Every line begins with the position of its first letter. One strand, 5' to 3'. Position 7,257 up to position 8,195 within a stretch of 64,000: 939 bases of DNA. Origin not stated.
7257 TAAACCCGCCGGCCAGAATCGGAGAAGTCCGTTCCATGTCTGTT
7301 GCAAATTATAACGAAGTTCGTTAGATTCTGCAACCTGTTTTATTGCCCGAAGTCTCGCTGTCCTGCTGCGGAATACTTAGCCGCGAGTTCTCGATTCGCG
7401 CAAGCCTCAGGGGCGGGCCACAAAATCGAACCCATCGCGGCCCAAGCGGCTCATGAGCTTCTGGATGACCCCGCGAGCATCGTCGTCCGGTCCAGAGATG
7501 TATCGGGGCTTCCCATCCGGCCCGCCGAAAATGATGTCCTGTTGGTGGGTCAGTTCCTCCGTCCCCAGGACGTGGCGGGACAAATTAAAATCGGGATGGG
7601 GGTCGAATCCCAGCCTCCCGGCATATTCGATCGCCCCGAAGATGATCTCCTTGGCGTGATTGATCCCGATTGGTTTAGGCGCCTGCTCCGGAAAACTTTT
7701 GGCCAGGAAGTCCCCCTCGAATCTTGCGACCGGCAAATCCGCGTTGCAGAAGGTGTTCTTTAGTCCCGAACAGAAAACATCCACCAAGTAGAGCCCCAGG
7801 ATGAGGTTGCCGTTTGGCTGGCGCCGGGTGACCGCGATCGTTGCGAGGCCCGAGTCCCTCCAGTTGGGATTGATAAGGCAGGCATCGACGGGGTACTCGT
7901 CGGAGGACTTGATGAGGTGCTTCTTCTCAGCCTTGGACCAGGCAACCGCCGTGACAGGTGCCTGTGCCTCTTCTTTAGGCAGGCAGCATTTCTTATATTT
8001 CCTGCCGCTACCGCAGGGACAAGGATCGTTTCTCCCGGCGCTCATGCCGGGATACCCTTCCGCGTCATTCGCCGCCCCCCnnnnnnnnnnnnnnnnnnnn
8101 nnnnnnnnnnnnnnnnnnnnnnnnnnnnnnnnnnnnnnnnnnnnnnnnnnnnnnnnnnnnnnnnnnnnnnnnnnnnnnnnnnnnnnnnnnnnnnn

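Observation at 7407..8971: Uncharacterised two-gene module (HTH/zinc-ribbon protein plus SEC-C-motif protein) co-oriented directly upstream of AbiE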

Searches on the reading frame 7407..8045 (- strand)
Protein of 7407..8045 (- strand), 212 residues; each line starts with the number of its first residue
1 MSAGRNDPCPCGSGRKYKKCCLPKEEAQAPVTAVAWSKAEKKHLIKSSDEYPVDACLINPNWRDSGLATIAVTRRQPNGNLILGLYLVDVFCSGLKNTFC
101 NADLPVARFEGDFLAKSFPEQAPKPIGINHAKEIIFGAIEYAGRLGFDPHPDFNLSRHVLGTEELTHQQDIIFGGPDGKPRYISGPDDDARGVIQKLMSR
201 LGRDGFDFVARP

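Call 3: search_protein_families(library=pfam, proteins=[window:7407-8045:-], max_evalue=1)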
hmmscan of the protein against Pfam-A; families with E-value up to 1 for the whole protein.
window:7407-8045:- (212 aa): 1 family
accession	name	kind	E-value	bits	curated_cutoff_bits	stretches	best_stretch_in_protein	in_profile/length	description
PF02810.21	SEC-C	-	1.3e-10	41.3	20.4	1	5-23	1-19/19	SEC-C motif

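Call 4: search_protein_families(library=ncbifam, proteins=[window:7407-8045:-], max_evalue=1)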
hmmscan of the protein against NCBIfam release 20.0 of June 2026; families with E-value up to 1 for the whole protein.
window:7407-8045:- (212 aa): 9 families
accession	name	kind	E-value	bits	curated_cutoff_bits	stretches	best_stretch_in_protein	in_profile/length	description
NF002449.0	PRK01617.1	equivalog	2.6e-07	31.1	141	1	2-21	133-152/154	hypothetical protein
NF007704.0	PRK10396.1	equivalog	3.1e-07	30.6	149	1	3-22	201-220/221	hypothetical protein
TIGR04102.1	SWIM_PBPRA1643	hypoth_equivalog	3.9e-07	30.4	68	1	3-21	89-107/108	PBPRA1643 family SWIM/SEC-C metal-binding motif protein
NF004088.0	PRK05590.1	equivalog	5.2e-07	30.1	140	1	4-21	146-163/166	hypothetical protein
NF001213.0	PRK00183.1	equivalog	7.8e-07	29.3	158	1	2-23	133-154/157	hypothetical protein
NF002592.0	PRK02250.1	equivalog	2.4e-06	27.7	158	1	3-21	148-166/167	hypothetical protein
NF008970.0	PRK12318.1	equivalog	1.9e-05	24.1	267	1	4-41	2-38/291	methionyl aminopeptidase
NF003262.0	PRK04233.1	equivalog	0.00086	19.4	204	1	3-39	4-40/129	hypothetical protein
NF002486.0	PRK01752.1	equivalog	0.013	15.5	120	1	6-23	6-23/157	YchJ family protein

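Call 5: search_protein_families(library=padloc, proteins=[window:7407-8045:-], max_evalue=1)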
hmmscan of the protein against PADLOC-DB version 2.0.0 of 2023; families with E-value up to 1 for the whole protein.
window:7407-8045:- (212 aa): 6 families
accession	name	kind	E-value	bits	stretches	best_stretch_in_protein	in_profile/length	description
PDLC04917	PDC-S12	-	2e-06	25.9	1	3-22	198-217/218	-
PDLC00833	E1-E2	-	2.7e-05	21.7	1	3-24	172-193/222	E1-E2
PDLC00872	E2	-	6.6e-05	20.5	1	4-25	169-190/216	E2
PDLC00865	E2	-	0.00039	17.9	1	4-27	171-194/219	E2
PDLC00871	E2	-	0.015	13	1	4-23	172-190/241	E2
PDLC00861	E2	-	0.036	11.6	1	7-23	180-196/232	E2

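Call 6: find_homologous_proteins(query=window:7407-8045:-)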
Query window:7407-8045:- (212 aa): 1081 proteins with E <= 0.001 among 4518 candidates; the best 120 are listed.
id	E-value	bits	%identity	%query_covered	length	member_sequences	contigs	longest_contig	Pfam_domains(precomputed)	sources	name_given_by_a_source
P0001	3.0e-129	447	91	100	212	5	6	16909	PF02810.22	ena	-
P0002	8.7e-88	312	62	97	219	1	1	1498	PF02810.22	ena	-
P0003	2.5e-82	294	60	98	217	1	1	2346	PF02810.22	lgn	-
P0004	3.0e-80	287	60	99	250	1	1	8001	PF02810.22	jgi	jgi:hypothetical protein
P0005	3.9e-80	287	62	99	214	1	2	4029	PF02810.22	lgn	-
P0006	4.1e-80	286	58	98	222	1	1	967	PF02810.22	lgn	-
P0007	1.2e-79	285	58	98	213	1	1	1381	PF02810.22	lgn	-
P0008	2.4e-77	277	56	99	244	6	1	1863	PF02810.22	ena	-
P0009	3.3e-77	277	56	99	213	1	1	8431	PF02810.22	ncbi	-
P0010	1.9e-75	271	56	99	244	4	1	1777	PF02810.22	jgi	-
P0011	1.4e-74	268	55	99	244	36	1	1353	PF02810.22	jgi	-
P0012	4.0e-74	267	53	99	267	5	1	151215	PF02810.22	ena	-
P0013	4.2e-74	267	54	98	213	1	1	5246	PF02810.22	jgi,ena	-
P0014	5.3e-74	266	53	100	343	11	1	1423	PF02810.22,PF25948.1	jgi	jgi:hypothetical protein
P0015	4.0e-73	264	55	98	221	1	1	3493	PF02810.22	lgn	-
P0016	3.5e-65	238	52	98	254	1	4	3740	PF02810.22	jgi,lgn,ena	-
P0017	1.1e-63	233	54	94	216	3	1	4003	PF02810.22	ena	-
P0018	1.2e-63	233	51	97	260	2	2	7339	PF02810.22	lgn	-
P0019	1.5e-63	232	53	92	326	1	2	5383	PF02810.22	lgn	-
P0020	1.6e-61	226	52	94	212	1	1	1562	PF02810.22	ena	-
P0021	2.4e-60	222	51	93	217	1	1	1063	PF02810.22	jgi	jgi:hypothetical protein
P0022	2.4e-60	222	50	92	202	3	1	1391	PF02810.22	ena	-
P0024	3.1e-59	218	49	97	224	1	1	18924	PF02810.22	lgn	-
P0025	2.2e-58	215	51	92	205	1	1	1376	PF02810.22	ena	-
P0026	8.7e-56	207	49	97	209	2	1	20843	PF02810.22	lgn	-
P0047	1.3e-43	167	39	82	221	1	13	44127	PF02810.22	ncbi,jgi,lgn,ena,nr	ncbi:hypothetical protein COV56_02345 [Candidatus Kuenenbacteria bacterium CG11_big_fil_rev_8_21_14_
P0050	2.7e-43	166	45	92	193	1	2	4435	PF02810.22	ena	-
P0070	1.5e-40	157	42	86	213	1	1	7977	-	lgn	-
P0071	1.9e-40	157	46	81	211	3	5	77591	-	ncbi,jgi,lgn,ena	-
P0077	9.8e-40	154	44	90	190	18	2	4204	PF02810.22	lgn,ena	-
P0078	1.6e-39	154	47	77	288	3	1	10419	-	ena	-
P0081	7.7e-39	152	42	96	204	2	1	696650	PF02810.22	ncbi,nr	ncbi:MAG: SEC-C domain-containing protein [Rhodoferax sp.]|nr:SEC-C domain-containing protein [Rhodo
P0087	9.0e-37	145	45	87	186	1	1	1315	PF02810.22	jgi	jgi:hypothetical protein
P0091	8.9e-34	135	41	79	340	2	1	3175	-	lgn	-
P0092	1.3e-32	131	36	94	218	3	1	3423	PF02810.22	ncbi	-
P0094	2.6e-29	120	38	92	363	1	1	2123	PF02810.22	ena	-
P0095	4.0e-29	120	66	40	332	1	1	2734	PF25948.1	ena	-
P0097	1.9e-27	114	37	97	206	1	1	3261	PF02810.22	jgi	jgi:hypothetical protein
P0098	2.2e-25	108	34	97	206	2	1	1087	PF02810.22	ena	-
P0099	6.9e-21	93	31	97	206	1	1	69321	PF02810.22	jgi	jgi:hypothetical protein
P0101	3.6e-11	61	32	65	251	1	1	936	PF02810.22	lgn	-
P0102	8.1e-11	60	31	55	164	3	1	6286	PF02810.22,PF17775.8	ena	-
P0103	1.5e-10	59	36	40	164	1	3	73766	PF02810.22,PF17775.8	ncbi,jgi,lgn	jgi:SEC-C motif domain protein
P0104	2.2e-10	58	86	10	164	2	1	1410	PF02810.22,PF17775.8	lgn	-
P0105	2.3e-10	58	33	40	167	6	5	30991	PF02810.22,PF17775.8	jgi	jgi:SEC-C motif-containing protein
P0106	2.8e-10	58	32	76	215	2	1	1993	PF02810.22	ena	-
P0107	3.6e-10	58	34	39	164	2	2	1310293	PF02810.22,PF17775.8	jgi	jgi:SEC-C motif-containing protein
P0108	3.6e-10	58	100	8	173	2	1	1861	PF02810.22,PF17775.8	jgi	jgi:SEC-C motif-containing protein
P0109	4.5e-10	57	35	40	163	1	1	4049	PF02810.22,PF17775.8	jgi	jgi:SEC-C motif domain protein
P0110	9.2e-10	56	36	39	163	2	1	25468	PF02810.22,PF17775.8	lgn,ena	-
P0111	2.2e-9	55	35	39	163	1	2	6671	PF02810.22,PF17775.8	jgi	jgi:SEC-C motif domain protein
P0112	4.4e-9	54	94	8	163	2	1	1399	PF02810.22,PF17775.8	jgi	jgi:SEC-C motif-containing protein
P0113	5.1e-9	54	100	8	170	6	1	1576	PF02810.22,PF17775.8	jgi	jgi:SEC-C motif-containing protein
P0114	6.5e-9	54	31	58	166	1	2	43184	PF02810.22,PF17775.8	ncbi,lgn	-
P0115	6.6e-9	54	100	8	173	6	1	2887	PF02810.22,PF17775.8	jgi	jgi:SEC-C motif-containing protein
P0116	6.7e-9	54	94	8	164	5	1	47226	PF02810.22,PF17775.8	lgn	-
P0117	7.4e-9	53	30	55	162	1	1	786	PF02810.22,PF17775.8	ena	-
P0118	8.2e-9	53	94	8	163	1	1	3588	PF02810.22,PF17775.8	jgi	jgi:SEC-C motif domain protein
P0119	8.6e-9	53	94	8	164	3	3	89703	PF02810.22,PF17775.8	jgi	jgi:SEC-C motif-containing protein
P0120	1.2e-8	53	94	8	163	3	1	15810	PF02810.22,PF17775.8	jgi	jgi:SEC-C motif domain protein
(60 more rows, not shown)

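Call 8: search_protein_families(library=pfam, proteins=[P0014, P0095, P0019, P0091, P0094, P0078], max_evalue=0.01)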
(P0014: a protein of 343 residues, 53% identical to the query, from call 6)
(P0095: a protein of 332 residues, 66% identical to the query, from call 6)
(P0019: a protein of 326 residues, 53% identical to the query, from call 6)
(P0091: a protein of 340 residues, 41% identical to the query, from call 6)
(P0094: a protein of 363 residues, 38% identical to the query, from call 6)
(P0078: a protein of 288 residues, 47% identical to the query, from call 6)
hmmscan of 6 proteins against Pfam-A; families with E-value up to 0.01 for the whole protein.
P0014 (343 aa): 1 family
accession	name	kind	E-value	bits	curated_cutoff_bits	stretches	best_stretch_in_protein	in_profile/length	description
PF02810.21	SEC-C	-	1.3e-10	41.4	20.4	1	5-23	1-19/19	SEC-C motif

P0095 (332 aa): 0 families

P0019 (326 aa): 1 family
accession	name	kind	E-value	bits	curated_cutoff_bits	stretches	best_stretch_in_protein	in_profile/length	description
PF02810.21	SEC-C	-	1.7e-08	34.6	20.4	1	6-23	1-18/19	SEC-C motif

P0091 (340 aa): 1 family
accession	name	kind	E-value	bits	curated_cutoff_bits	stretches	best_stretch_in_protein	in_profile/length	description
PF11535.13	Calci_bind_CcbP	-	0.0022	18.9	21.5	1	240-333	18-104/105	Calcium binding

P0094 (363 aa): 1 family
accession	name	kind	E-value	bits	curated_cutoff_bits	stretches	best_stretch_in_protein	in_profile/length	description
PF02810.21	SEC-C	-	1.7e-11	44.2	20.4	2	184-200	1-17/19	SEC-C motif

P0078 (288 aa): 0 families

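Call 13: find_encoding_contigs(protein=P0001, flank=8000, max_places=6)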
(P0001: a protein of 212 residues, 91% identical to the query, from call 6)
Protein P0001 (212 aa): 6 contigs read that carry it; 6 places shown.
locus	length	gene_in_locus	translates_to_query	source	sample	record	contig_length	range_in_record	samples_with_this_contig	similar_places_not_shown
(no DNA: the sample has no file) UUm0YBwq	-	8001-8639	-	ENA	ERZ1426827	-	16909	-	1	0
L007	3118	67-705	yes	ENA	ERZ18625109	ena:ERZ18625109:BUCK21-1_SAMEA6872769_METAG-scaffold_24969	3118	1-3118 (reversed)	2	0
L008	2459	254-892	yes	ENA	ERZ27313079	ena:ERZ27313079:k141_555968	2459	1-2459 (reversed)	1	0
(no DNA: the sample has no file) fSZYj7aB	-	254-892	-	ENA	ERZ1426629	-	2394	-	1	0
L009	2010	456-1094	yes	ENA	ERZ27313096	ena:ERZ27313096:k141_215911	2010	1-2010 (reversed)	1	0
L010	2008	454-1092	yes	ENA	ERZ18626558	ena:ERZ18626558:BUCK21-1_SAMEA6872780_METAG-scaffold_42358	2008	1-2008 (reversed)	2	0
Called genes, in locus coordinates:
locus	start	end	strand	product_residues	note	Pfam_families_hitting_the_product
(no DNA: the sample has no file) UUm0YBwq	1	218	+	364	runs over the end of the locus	PF17761:DUF1016_N, PF06250:YhcG_C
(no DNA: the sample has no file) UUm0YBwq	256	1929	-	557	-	PF02310:B12-binding, PF04055:Radical_SAM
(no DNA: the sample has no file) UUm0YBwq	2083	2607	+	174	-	PF10543:ORF6N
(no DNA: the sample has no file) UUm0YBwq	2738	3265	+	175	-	PF03358:FMN_red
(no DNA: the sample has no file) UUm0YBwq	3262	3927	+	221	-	PF03358:FMN_red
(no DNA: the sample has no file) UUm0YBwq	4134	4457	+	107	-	PF17761:DUF1016_N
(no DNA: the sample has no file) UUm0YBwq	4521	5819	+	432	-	PF13173:AAA_14, PF13635:DUF4143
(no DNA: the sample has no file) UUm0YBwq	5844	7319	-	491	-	-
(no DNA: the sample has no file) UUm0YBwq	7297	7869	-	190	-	-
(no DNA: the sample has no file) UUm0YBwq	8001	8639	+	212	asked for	PF02810:SEC-C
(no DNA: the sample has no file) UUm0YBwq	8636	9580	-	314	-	PF07804:HipA_C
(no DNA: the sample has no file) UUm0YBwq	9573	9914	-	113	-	PF13657:Couple_hipA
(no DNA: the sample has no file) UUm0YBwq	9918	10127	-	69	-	PF13560:HTH_31 (weak), PF01381:HTH_3 (weak)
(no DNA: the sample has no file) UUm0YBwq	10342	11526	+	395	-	?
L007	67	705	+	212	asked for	PF02810:SEC-C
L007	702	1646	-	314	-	PF07804:HipA_C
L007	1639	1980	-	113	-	PF13657:Couple_hipA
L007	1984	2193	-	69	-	PF13560:HTH_31 (weak), PF01381:HTH_3 (weak)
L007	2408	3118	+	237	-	?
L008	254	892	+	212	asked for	PF02810:SEC-C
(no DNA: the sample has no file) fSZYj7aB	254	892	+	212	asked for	PF02810:SEC-C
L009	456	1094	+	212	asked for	PF02810:SEC-C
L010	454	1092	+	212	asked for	PF02810:SEC-C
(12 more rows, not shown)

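Call 21: find_encoding_contigs(protein=P0012, flank=7000, max_places=2)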
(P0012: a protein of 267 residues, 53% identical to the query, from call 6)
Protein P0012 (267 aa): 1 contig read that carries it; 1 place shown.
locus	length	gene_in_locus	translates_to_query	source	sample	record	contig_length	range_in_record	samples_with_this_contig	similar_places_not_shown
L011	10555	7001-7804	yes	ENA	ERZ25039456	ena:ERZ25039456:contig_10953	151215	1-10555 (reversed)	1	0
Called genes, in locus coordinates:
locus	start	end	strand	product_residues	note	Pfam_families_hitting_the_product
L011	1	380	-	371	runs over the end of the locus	PF01590:GAF, PF13185:GAF_2, PF13492:GAF_3 (faint), PF00512:HisKA, PF02518:HATPase_c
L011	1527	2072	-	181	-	PF01590:GAF, PF13185:GAF_2, PF13492:GAF_3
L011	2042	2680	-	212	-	PF13492:GAF_3 (weak)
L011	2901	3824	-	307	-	PF11849:DUF3369 (faint), PF01590:GAF, PF13185:GAF_2, PF13492:GAF_3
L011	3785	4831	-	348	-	PF13185:GAF_2, PF01590:GAF, PF13492:GAF_3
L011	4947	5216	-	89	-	-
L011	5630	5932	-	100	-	PF10387:DUF2442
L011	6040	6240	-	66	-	PF13711:DUF4160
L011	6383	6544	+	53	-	-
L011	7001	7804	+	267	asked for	PF02810:SEC-C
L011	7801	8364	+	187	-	PF25948:DUF7986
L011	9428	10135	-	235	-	PF12706:Lactamase_B_2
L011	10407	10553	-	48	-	?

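Call 22: find_encoding_contigs(protein=P0081, flank=7000, max_places=2)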
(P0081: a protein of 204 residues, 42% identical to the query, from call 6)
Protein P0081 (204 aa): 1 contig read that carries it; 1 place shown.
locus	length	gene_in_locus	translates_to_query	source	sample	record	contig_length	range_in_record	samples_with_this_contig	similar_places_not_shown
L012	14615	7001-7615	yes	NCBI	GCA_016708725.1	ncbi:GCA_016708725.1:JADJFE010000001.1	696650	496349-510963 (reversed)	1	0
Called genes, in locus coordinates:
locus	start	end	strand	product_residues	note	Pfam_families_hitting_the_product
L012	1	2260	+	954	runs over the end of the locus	PF04879:Molybdop_Fe4S4, PF00384:Molybdopterin, PF01568:Molydop_binding, PF04324:Fer2_BFD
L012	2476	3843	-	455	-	PF13546:DDE_5, PF01609:DDE_Tnp_1 (weak)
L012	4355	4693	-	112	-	PF02281:Dimer_Tnp_Tn5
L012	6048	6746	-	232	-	PF00571:CBS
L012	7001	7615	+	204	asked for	PF02810:SEC-C (weak)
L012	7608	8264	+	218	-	PF02627:CMD, PF00355:Rieske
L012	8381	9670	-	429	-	PF24096:DUF7379, PF05057:DUF676 (weak), PF07819:PGAP1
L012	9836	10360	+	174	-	PF13511:DUF4124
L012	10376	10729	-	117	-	PF03658:Ub-RnfH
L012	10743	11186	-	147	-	PF10604:Polyketide_cyc2 (weak), PF03364:Polyketide_cyc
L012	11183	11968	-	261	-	PF03009:GDPD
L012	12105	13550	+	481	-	-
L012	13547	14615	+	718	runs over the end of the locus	PF00989:PAS, PF13426:PAS_9, PF08447:PAS_3, PF00989:PAS, PF08447:PAS_3, PF08448:PAS_4, PF00512:HisKA, PF02518:HATPase_c, +4 more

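Call 23: find_encoding_contigs(protein=P0071, flank=7000, max_places=3)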
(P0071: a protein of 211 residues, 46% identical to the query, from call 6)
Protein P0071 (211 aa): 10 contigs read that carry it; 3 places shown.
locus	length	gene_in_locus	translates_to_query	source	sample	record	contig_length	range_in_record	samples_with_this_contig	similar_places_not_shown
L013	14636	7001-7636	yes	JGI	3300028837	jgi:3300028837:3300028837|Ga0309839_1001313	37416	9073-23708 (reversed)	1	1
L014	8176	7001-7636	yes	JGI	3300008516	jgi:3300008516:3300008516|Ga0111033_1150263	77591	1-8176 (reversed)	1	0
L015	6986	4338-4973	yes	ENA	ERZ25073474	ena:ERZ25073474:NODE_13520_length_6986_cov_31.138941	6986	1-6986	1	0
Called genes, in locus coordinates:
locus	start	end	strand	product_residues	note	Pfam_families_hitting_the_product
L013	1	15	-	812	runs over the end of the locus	PF00004:AAA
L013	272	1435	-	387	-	PF17170:DUF5128 (weak)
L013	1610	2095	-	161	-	-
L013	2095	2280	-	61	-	-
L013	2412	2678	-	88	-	-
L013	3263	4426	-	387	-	PF01381:HTH_3, PF13560:HTH_31 (weak), PF06114:Peptidase_M78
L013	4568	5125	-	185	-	-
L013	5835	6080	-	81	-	-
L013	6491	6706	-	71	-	-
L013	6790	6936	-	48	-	-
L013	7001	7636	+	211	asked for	-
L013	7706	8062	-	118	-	PF02452:PemK_toxin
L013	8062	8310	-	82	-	-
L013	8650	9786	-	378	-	PF17170:DUF5128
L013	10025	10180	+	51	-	-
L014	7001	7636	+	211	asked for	-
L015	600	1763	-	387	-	PF01381:HTH_3, PF13560:HTH_31 (weak), PF06114:Peptidase_M78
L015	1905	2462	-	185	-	-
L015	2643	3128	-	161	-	-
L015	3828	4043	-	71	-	-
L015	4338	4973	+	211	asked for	-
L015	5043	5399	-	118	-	PF02452:PemK_toxin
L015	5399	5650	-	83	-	-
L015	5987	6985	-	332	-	?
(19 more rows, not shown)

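Call 24: predict_structure(alignment_id=A2)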
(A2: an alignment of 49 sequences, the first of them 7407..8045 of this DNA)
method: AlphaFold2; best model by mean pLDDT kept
length: 212 residues; sequences in the alignment: 49
mean_pLDDT: 92.5   pTM: 0.79
mean pLDDT of the five models: 92.5, 92.1, 92.0, 91.4, 91.1
residues with pLDDT >= 90: 176; 70-90: 27; 50-70: 9; < 50: 0
segments of 3 or more residues with pLDDT < 50: none
pLDDT, mean of each block of 10 residues (from residue 1): 85 94 80 75 97 98 96 97 98 97 95 92 96 97 97 98 81 93 91 96 93 66
secondary structure, 60 per line:
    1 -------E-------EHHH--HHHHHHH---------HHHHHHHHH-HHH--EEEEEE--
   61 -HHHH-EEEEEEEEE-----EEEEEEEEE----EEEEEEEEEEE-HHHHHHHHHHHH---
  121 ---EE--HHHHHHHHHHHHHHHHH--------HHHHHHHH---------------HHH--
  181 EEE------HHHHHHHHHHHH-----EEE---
elements in order: H22-28 H38-46 E53-58 H62-65 E67-75 E81-89 E94-104 H106-117 H128-144 H153-160 E181-183 H190-201 E207-209

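Call 29: fold_search(model_id=the predicted structure, library=pdb)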
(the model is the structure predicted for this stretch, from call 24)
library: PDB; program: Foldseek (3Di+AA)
matches with E <= 10: 231; with E <= 0.001: 0
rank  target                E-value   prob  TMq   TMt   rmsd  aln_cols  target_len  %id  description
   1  7pkn_O                1.0e+00  0.09  0.15  0.15  17.0       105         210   10  Structure of the human CCAN deltaCT complex (released 2022-04-27)
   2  8a56_A                1.3e+00  0.03  0.13  0.07  15.8       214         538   10  Coenzyme A-persulfide reductase (CoAPR) from Enterococcus faecalis (released 2022-09-14)
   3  7rto_B                1.4e+00  0.06  0.17  0.11  14.5       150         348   11  Cryo-EM structure of bluetongue virus capsid protein VP5 at low endosomal pH intermediate state 2 (released 2021-11-03)
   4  1odt_C                1.5e+00  0.08  0.14  0.10  10.3        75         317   20  cephalosporin C deacetylase mutated, in complex with acetate (released 2003-07-10)
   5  8wv3_H                1.5e+00  0.01  0.10  0.12  17.6       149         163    6  NUDIX hydrolase from Bacillus methanolicus (released 2024-10-30)
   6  1ods_A                1.7e+00  0.07  0.14  0.10  10.3        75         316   20  Cephalosporin C deacetylase from Bacillus subtilis (released 2003-07-10)
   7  3fyu_B                1.7e+00  0.07  0.15  0.11   9.8        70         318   17  Crystal structure of acetyl xylan esterase from Bacillus pumilus obtained in presence of D-xylose and sodium acetate (released 2010-01-26)
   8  2xlb_A                1.9e+00  0.07  0.15  0.11  10.2        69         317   17  Acetyl xylan esterase from Bacillus pumilus without ligands (released 2011-05-25)
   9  4orr                  2.0e+00  0.06  0.14  0.17   6.9        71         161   14  Threedimensional structure of the C65A mutant of Human lipocalin-type Prostaglandin D Synthase olo-form (released 2014-08-06)
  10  4f9b_A                2.0e+00  0.02  0.13  0.10  14.6       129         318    8  Human CDC7 kinase in complex with DBF4 and PHA767491 (released 2012-10-31)
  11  3nm7_C                2.1e+00  0.12  0.19  0.42   3.8        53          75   11  Crystal Structure of Borrelia burgdorferi Pur-alpha (released 2010-10-06)
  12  2xlc_E                2.1e+00  0.07  0.15  0.11   5.6        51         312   20  Acetyl xylan esterase from Bacillus pumilus CECT5072 bound to paraoxon (released 2011-05-25)
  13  3ntd_A                2.2e+00  0.02  0.14  0.07  15.0       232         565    9  Structure of the Shewanella loihica PV-4 NADH-dependent persulfide reductase C531S Mutant (released 2010-12-08)
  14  3nm7_D                2.4e+00  0.12  0.19  0.42   3.7        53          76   11  Crystal Structure of Borrelia burgdorferi Pur-alpha (released 2010-10-06)
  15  1l7a_A                2.4e+00  0.06  0.14  0.10  10.3        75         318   20  structural Genomics, crystal structure of Cephalosporin C deacetylase (released 2003-01-21)
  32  6zxg_z                3.0e+00  0.04  0.13  0.08  13.6        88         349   10  Cryo-EM structure of a late human pre-40S ribosomal subunit - State H1 (released 2020-12-02)
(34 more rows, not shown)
